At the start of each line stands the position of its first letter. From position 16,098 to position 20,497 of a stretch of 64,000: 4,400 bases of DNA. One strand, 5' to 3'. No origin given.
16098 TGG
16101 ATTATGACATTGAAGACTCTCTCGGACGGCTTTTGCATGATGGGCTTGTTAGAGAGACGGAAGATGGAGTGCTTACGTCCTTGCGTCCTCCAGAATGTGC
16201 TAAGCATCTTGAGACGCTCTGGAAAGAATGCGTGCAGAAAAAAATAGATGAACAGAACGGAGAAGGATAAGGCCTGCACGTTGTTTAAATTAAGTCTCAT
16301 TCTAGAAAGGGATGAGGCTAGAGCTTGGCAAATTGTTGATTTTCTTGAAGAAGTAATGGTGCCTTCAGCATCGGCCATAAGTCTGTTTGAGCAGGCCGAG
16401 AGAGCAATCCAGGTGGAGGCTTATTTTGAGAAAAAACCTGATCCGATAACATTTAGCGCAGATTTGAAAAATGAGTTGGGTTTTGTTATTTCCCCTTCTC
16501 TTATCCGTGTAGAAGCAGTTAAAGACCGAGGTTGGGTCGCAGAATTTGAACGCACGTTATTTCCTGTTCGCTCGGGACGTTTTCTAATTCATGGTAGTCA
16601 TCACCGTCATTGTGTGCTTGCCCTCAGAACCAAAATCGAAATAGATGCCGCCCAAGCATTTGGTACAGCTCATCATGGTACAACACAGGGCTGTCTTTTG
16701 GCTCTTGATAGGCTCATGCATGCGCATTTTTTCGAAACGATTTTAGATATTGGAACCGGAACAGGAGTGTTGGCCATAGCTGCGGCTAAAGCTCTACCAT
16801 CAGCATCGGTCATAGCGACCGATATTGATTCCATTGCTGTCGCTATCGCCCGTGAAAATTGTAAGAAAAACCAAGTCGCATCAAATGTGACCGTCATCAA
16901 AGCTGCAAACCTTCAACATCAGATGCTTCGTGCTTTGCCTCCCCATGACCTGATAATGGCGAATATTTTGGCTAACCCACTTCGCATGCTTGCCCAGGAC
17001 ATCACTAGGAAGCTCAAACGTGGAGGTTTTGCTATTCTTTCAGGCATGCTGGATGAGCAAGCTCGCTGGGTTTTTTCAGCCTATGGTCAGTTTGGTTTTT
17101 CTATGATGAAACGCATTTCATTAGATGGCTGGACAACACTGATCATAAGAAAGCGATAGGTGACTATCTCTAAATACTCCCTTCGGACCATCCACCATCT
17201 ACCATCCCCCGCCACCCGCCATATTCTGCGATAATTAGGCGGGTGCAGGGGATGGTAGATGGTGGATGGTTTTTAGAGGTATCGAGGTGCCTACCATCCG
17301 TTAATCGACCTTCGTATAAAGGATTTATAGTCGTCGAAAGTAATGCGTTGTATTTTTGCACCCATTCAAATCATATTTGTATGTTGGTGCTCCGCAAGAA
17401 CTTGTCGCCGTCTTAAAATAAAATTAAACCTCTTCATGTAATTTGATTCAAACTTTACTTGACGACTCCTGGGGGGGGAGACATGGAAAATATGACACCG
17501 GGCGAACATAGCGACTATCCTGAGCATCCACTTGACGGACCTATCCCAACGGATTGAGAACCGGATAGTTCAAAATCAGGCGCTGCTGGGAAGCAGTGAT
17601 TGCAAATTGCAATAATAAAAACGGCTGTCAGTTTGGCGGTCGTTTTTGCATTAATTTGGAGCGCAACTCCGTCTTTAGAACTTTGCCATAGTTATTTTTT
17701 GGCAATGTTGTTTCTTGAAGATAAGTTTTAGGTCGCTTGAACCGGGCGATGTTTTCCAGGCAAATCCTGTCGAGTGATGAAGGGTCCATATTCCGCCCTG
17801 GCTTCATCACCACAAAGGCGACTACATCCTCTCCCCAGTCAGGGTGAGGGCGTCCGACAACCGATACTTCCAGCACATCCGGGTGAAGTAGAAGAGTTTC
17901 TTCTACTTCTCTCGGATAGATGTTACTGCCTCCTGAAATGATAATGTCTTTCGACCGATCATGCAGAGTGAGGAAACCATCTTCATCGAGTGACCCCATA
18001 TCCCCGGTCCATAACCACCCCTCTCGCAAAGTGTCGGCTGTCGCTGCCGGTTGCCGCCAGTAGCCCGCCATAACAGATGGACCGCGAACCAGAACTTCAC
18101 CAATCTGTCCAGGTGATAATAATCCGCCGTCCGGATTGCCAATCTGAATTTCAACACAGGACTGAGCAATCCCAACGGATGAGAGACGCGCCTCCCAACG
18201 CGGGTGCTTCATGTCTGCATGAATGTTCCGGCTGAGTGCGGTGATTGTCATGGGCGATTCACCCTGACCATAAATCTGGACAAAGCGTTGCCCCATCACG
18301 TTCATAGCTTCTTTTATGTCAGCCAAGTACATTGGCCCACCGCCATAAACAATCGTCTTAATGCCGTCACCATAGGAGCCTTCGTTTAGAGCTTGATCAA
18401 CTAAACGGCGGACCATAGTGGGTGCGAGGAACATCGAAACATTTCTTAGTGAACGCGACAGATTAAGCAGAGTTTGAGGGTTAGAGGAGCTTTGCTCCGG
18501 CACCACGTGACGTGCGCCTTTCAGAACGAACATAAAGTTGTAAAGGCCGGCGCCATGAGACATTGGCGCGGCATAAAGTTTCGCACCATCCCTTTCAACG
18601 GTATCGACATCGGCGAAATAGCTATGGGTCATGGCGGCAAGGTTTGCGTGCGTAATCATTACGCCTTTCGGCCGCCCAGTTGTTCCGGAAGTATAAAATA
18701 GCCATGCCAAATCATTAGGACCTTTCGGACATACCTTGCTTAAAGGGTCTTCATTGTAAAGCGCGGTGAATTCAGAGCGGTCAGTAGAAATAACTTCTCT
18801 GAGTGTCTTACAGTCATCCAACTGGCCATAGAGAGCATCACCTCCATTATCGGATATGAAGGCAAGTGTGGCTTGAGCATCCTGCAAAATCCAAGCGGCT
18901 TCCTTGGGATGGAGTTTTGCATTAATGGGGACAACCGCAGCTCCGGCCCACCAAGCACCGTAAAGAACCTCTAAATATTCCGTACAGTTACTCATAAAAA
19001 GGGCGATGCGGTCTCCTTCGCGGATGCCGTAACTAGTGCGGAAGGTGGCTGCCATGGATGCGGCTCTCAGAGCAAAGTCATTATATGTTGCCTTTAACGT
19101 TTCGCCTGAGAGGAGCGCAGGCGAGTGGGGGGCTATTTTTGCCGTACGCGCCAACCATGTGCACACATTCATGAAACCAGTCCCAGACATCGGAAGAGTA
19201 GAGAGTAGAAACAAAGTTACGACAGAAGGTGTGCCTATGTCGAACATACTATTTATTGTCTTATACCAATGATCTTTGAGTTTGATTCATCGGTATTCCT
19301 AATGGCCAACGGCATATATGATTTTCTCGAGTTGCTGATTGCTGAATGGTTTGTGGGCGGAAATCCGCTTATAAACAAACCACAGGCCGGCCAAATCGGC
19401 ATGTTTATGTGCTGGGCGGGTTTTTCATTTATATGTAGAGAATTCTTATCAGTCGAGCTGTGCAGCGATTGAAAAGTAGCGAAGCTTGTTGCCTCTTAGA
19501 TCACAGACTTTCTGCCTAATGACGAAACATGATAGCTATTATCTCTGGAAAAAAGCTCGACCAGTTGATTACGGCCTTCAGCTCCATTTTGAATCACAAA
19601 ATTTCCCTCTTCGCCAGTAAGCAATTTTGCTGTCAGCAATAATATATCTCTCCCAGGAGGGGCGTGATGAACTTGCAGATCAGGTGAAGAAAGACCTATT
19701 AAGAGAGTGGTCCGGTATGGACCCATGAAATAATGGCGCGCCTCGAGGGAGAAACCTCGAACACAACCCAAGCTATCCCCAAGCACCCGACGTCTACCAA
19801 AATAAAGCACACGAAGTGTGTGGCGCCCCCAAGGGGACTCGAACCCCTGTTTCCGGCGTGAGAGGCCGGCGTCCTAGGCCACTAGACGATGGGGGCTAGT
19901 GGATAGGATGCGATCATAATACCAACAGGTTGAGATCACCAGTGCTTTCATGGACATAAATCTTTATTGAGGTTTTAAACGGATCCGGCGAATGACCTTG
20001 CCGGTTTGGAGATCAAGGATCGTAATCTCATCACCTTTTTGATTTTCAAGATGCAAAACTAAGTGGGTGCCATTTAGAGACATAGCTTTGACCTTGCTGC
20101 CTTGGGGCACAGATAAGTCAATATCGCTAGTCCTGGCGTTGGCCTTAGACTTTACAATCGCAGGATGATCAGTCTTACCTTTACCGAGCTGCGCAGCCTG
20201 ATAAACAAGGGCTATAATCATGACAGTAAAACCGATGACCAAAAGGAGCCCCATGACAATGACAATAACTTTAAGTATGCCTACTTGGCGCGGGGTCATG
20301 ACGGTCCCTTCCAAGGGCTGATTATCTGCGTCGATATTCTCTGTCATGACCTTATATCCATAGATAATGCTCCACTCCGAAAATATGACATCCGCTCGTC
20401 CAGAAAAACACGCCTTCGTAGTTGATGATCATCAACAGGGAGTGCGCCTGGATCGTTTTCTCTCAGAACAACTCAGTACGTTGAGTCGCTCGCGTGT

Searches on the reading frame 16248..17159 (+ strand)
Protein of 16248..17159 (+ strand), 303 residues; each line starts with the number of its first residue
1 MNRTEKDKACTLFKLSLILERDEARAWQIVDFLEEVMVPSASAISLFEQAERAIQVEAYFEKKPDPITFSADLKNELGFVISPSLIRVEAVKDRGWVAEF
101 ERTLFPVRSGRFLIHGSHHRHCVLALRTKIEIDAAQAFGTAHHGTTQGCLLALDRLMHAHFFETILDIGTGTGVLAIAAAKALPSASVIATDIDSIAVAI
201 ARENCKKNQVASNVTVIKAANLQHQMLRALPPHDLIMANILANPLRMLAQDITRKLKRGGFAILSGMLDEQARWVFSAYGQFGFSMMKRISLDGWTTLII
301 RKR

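Call 11: search_protein_families(library=ncbifam, proteins=[window:16248-17159:+])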
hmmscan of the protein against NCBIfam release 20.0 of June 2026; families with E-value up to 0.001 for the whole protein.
window:16248-17159:+ (303 aa): 36 families (the best 25 are shown)
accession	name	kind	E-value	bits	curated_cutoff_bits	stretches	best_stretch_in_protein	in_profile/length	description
NF001784.0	PRK00517.2-1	equivalog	4.5e-69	233.1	244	1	18-298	7-287/290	50S ribosomal protein L11 methyltransferase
TIGR00406.1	prmA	equivalog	3.9e-44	151.2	183.15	1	56-295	55-287/288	50S ribosomal protein L11 methyltransferase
NF001790.0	PRK00517.3-3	equivalog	3.9e-41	141.2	269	1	51-302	30-261/262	50S ribosomal protein L11 methyltransferase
NF001786.0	PRK00517.2-4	equivalog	7.4e-38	130.2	327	1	87-302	73-274/277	50S ribosomal protein L11 methyltransferase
NF001785.0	PRK00517.2-2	equivalog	1.4e-35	122.8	188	1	44-302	32-281/282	50S ribosomal protein L11 methyltransferase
TIGR03534.1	RF_mod_PrmC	equivalog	5.3e-16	58.8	199.1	1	161-239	88-163/253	peptide chain release factor N(5)-glutamine methyltransferase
TIGR00536.1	hemK_fam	subfamily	1.6e-15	57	115.5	1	152-239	105-189/286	HemK family protein methyltransferase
TIGR03533.1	L3_gln_methyl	equivalog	2e-12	47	229.7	1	155-239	115-196/284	50S ribosomal protein L3 N(5)-glutamine methyltransferase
NF011529.0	PRK14968.1-3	equivalog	5e-12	45.6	162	1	162-219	35-89/198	putative methyltransferase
TIGR02469.1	CbiT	equivalog_domain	1.6e-10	41.3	78.3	1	163-264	21-120/124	precorrin-6Y C5,15-methyltransferase (decarboxylating) subunit CbiT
NF001556.0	PRK00377.1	equivalog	4.9e-10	39.5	238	1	163-285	42-164/198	cobalt-precorrin-6Y C(15)-methyltransferase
NF005640.0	PRK07402.1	equivalog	4.9e-09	36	219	1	163-263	45-142/200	precorrin-6Y C5,15-methyltransferase subunit CbiT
NF006138.0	PRK08287.1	equivalog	6e-09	36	210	1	151-287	22-152/189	decarboxylating cobalt-precorrin-6B (C(15))-methyltransferase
NF002421.0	PRK01544.1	equivalog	9.2e-09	34.5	567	1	162-221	139-198/524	bifunctional peptide chain release factor N(5)-glutamine methyltransferase PrmC/tRNA (guanosine(46)-N7)-methyltransferase TrmB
NF043040.1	corrin_prot_MT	hypoth_equivalog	1.2e-08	34.6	180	1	163-238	43-116/216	corrinoid protein-associated methyltransferase CpaM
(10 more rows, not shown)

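Call 12: find_encoding_contigs(protein=window:16248-17159:+, flank=3000, max_places=10)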
Protein window:16248-17159:+ (303 aa): no gene with exactly this product is on record in the collection.

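Call 23: find_homologous_proteins(query=window:16248-17159:+)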
Query window:16248-17159:+ (303 aa): 5146 proteins with E <= 0.001 among 8000 candidates; the best 120 are listed.
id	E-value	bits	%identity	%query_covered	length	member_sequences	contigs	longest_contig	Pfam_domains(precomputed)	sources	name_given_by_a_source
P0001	1.4e-187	640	100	96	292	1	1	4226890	PF13847.13,PF06325.20,PF05175.21,PF13649.13,PF08241.19,PF08242.19,PF10294.16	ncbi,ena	-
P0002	7.7e-74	267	48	96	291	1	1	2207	PF13847.13,PF13489.13,PF06325.20,PF05175.21,PF13649.13,PF08241.19,PF08242.19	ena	-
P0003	3.1e-73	265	48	96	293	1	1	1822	PF13847.13,PF13489.13,PF06325.20,PF05175.21,PF13649.13,PF01135.26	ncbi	ncbi:MAG: 50S ribosomal protein L11 methyltransferase [Methyloligellaceae bacterium]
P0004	1.7e-72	262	47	96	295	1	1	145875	PF13847.13,PF13489.13,PF06325.20,PF05175.21,PF13649.13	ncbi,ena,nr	ncbi:MAG: 50S ribosomal protein L11 methyltransferase [Hyphomicrobiaceae bacterium]|nr:50S ribosomal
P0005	4.0e-72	261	49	66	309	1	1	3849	PF13847.13,PF13489.13,PF06325.20,PF05175.21,PF13649.13,PF08241.19,PF08242.19,PF10294.16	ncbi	-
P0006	1.7e-69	252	49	92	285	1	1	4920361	PF13847.13,PF13489.13,PF06325.20,PF05175.21,PF13649.13,PF08241.19,PF08242.19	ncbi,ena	-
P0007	1.7e-69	252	49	86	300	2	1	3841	PF13847.13,PF13489.13,PF06325.20,PF05175.21,PF13649.13,PF02475.24,PF12847.14,PF08241.19,PF08242.19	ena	-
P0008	2.1e-68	249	50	86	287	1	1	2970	PF13847.13,PF13489.13,PF06325.20,PF05175.21,PF13649.13,PF08241.19,PF08242.19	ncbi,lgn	-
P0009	2.1e-68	249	47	95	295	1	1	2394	PF13847.13,PF06325.20,PF05175.21,PF13649.13,PF02475.24,PF08241.19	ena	-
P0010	2.3e-68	249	44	96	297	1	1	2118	PF13847.13,PF13489.13,PF06325.20,PF05175.21,PF13649.13,PF02475.24,PF12847.14,PF08241.19,PF08242.19,PF10294.16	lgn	-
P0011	7.3e-68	247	49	93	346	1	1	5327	PF13847.13,PF06325.20,PF05175.21,PF13649.13,PF02475.24,PF08241.19,PF08242.19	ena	-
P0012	2.6e-67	245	49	92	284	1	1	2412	PF13847.13,PF06325.20,PF05175.21,PF13649.13,PF02475.24,PF08241.19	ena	-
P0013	4.3e-67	245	46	92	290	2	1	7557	PF13847.13,PF13489.13,PF06325.20,PF05175.21,PF13649.13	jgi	jgi:ribosomal protein L11 methyltransferase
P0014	1.1e-66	243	49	89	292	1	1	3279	PF13847.13,PF13489.13,PF06325.20,PF05175.21,PF13649.13,PF08241.19,PF08242.19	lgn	-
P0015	3.8e-66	241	46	92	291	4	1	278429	PF13847.13,PF13489.13,PF06325.20,PF05175.21,PF13649.13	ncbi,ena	-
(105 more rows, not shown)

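Call 24: find_encoding_contigs(protein=P0001, flank=10000, max_places=5)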
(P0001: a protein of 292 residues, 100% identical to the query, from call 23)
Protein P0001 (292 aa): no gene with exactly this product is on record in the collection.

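Call 25: list_cluster_members(proteins=[P0001])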
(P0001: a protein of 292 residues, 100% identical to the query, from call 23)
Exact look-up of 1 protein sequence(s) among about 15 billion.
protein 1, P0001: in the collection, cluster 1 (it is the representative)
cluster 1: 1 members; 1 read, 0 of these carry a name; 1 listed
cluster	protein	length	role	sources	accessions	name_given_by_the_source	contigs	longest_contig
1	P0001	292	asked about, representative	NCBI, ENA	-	-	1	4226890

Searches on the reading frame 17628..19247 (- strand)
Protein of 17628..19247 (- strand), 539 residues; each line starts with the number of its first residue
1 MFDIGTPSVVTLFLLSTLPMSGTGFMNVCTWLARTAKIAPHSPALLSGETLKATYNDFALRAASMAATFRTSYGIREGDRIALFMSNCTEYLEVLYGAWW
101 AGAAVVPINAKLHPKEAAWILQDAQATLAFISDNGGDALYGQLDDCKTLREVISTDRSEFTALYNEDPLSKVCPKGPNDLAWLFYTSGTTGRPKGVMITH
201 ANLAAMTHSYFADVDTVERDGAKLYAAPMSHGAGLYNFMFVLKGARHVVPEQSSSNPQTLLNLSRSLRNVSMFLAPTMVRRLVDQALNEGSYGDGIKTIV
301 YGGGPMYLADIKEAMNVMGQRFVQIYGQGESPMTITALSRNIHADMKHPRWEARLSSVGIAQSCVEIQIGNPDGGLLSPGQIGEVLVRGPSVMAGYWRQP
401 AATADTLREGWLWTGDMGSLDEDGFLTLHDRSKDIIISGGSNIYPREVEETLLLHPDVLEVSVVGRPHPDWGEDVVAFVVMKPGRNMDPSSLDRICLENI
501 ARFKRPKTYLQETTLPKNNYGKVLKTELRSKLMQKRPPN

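Call 11: search_protein_families(library=ncbifam, proteins=[window:17628-19247:-])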
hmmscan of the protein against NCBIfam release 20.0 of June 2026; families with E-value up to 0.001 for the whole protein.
window:17628-19247:- (539 aa): 105 families (the best 25 are shown)
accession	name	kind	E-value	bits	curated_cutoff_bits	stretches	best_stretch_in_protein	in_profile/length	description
NF004837.0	PRK06187.1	subfamily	1.2e-126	423.1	476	1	26-535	8-525/531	long-chain-fatty-acid--CoA ligase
NF005676.0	PRK07470.1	equivalog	6.2e-115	384.8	774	1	22-535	16-532/544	acyl-CoA synthetase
NF006182.0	PRK08316.1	subfamily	1.1e-92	311.2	663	1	29-534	14-519/523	fatty acyl-CoA synthetase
NF002966.0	PRK03640.1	equivalog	6e-85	285.7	556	1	27-532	3-480/483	o-succinylbenzoate--CoA ligase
NF052269.1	Staph_lig_FadD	equivalog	4.6e-84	282.6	650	1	30-534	4-495/499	long-chain-fatty-acid--CoA ligase FadD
NF005702.0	PRK07514.1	subfamily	7.1e-84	282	558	1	30-532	7-500/506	malonyl-CoA synthase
NF005307.0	PRK06839.1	equivalog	1.7e-82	277.6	748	1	27-531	3-492/496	o-succinylbenzoate--CoA ligase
NF004797.0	PRK06145.1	equivalog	2.9e-80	270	850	1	26-532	2-495/499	acyl-CoA synthetase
NF004114.0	PRK05605.1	equivalog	9.8e-79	265.2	766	2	177-535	220-572/575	long-chain-fatty-acid--CoA ligase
NF005857.1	PRK07786.1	exception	1.6e-77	261.2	733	1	27-531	10-511/513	fatty-acid--CoA ligase FadD5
NF052580.1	Str24CoAsynCasG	equivalog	3.7e-76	256.6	750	1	52-528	65-546/548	steroid-24-oyl-CoA synthetase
NF005801.1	PRK07656.1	equivalog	1.4e-73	248.3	657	1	32-529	7-500/500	FadD3 family acyl-CoA ligase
NF006020.0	PRK08162.1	subfamily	2e-73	247.6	677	1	30-535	23-541/545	acyl-CoA synthetase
NF009233.0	PRK12583.1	subfamily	1.1e-70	238.6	832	2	181-534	204-552/558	fatty acid CoA ligase family protein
NF006572.0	PRK09088.1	equivalog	2.6e-70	237.5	696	1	50-534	26-489/491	acyl-CoA synthetase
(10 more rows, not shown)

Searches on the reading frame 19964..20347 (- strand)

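Call 36: search_protein_families(library=pfam, proteins=[window:19964-20347:-], max_evalue=0.00001)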
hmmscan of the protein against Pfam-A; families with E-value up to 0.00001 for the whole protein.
window:19964-20347:- (127 aa): 0 families

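Call 39: search_protein_families(library=pfam, proteins=[window:19964-20347:-], max_evalue=0.01)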
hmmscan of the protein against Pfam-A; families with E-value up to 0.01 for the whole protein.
window:19964-20347:- (127 aa): 1 family
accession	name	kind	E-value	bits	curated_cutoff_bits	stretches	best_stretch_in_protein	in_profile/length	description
PF20082.4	DUF6476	-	0.00017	21.9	24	1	19-124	3-90/91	Family of unknown function (DUF6476)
